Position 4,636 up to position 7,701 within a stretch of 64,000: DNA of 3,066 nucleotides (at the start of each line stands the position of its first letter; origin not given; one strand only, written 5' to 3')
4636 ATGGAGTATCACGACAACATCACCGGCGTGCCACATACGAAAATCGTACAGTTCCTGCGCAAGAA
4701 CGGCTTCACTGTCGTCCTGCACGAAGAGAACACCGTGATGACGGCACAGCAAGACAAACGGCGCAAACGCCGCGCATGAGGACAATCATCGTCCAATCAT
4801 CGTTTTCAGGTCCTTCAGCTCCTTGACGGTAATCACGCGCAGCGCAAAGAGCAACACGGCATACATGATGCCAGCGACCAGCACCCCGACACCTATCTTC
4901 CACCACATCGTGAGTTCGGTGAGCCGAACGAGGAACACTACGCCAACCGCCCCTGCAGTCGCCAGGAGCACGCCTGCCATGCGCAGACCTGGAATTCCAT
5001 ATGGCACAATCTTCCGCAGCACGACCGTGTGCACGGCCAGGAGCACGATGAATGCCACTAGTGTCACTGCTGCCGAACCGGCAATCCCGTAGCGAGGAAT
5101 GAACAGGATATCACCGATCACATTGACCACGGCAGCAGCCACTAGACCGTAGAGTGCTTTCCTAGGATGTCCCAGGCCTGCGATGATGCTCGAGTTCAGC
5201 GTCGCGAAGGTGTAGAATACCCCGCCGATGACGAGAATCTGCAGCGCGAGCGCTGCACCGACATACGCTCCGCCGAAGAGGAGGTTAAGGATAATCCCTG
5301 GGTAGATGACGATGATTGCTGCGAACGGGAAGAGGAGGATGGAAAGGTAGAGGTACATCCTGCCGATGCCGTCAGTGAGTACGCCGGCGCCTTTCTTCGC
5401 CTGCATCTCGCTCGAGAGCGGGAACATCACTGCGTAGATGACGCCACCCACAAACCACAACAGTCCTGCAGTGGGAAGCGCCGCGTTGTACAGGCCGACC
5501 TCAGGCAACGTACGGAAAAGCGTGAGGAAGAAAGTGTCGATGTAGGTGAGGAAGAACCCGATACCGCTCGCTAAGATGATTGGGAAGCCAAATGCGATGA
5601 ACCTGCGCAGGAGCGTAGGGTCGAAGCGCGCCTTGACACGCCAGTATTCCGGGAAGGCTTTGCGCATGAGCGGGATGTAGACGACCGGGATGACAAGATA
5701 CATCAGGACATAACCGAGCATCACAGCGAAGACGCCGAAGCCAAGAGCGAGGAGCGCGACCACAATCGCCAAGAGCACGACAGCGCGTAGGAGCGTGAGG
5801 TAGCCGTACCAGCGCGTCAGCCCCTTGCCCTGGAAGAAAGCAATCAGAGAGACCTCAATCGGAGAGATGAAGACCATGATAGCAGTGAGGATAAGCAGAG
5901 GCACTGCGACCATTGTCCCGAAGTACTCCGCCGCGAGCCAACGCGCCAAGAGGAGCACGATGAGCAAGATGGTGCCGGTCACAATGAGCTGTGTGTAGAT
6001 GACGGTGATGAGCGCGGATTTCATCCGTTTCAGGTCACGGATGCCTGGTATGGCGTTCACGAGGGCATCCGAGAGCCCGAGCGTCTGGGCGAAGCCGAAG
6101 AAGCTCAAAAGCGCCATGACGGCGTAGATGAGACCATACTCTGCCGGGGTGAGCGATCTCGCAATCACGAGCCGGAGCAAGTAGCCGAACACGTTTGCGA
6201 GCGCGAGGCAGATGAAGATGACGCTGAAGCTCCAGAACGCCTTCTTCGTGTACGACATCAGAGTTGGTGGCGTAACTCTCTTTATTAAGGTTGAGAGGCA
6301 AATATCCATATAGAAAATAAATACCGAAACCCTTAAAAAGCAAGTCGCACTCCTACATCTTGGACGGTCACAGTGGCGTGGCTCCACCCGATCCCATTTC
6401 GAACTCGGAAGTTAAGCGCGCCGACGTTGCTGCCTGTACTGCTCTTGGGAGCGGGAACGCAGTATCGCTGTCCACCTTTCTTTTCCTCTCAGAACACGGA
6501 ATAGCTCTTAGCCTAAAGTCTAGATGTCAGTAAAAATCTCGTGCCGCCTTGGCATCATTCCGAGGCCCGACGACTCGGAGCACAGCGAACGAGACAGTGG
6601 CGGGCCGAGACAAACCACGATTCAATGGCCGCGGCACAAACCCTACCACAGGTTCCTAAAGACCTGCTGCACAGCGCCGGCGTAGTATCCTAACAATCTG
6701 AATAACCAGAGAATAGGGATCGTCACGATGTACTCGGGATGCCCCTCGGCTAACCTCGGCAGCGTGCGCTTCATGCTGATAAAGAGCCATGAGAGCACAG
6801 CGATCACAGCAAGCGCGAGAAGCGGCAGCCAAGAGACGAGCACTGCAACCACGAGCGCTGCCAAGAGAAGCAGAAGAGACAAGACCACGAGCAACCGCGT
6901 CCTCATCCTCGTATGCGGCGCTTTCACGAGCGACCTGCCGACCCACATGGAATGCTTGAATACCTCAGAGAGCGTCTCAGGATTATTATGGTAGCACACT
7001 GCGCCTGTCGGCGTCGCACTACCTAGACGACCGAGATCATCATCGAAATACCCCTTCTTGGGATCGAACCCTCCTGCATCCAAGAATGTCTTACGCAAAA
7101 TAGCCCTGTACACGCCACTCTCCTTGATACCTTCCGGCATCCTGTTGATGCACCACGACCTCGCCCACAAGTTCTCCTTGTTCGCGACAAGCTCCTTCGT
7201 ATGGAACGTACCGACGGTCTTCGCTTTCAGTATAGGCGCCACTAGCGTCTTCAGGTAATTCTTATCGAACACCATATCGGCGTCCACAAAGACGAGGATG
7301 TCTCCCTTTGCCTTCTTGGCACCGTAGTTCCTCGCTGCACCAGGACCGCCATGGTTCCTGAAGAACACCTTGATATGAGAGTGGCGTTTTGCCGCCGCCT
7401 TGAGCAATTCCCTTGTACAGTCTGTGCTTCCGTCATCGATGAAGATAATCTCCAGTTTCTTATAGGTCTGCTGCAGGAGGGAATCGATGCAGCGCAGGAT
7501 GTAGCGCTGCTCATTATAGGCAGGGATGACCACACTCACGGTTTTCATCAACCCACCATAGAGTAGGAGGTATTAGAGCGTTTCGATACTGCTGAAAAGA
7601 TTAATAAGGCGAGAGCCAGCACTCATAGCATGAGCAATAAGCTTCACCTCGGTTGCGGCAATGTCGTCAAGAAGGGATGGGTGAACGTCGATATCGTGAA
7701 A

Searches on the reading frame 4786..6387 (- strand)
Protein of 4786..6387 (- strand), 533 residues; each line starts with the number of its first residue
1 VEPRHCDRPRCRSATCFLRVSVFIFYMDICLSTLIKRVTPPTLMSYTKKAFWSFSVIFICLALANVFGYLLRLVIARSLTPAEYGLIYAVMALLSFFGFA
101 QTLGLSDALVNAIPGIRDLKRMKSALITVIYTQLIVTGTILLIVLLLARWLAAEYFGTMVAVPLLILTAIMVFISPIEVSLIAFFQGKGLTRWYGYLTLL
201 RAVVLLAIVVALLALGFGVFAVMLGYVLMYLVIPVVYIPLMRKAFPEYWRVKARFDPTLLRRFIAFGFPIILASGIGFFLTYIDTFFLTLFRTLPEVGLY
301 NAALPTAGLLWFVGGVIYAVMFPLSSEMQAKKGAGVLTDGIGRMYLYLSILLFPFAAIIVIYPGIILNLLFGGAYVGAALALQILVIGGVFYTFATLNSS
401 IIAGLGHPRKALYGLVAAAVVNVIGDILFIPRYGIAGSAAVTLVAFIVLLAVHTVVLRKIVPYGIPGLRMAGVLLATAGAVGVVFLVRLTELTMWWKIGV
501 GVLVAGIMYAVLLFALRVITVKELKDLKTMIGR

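Call 33: search_protein_families(library=pfam, proteins=[window:4786-6387:-], max_evalue=0.001)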
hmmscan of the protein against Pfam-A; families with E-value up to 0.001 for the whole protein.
window:4786-6387:- (533 aa): 2 families
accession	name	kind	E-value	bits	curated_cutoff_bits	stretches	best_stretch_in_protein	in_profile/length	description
PF01943.22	Polysacc_synt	-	2.4e-23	83.4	28.2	1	56-329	7-274/274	Polysaccharide biosynthesis protein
PF13440.11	Polysacc_synt_3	-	4.9e-22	78.9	23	1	74-377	1-290/293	Polysaccharide biosynthesis protein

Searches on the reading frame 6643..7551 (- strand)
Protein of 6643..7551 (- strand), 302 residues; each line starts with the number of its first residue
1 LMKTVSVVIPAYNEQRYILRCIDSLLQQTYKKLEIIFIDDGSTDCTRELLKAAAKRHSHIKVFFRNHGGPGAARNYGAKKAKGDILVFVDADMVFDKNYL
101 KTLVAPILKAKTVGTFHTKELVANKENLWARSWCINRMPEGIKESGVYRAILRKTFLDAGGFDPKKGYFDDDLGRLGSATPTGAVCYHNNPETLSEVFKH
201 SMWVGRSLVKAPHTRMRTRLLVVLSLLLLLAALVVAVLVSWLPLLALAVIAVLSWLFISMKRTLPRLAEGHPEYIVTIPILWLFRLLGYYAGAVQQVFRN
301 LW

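Call 34: search_protein_families(library=pfam, proteins=[window:6643-7551:-], max_evalue=0.001)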
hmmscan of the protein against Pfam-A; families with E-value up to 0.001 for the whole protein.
window:6643-7551:- (302 aa): 5 families
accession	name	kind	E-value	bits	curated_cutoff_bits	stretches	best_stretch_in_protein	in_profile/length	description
PF00535.33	Glycos_transf_2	-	2.3e-38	132.2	23.3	1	6-134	1-130/168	Glycosyl transferase family 2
PF13641.12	Glyco_tranf_2_3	-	1.6e-21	77.9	27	1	5-132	3-135/230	Glycosyltransferase like family 2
PF10111.15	Glyco_tranf_2_2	-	1.6e-13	51.2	27.3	1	6-103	1-102/276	Glycosyltransferase like family 2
PF13506.12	Glyco_transf_21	-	6.9e-05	22.8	21.7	1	78-132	26-79/174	Glycosyl transferase family 21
PF13704.12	Glyco_tranf_2_4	-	0.0003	21.7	27.5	1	13-92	2-81/98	Glycosyl transferase family 2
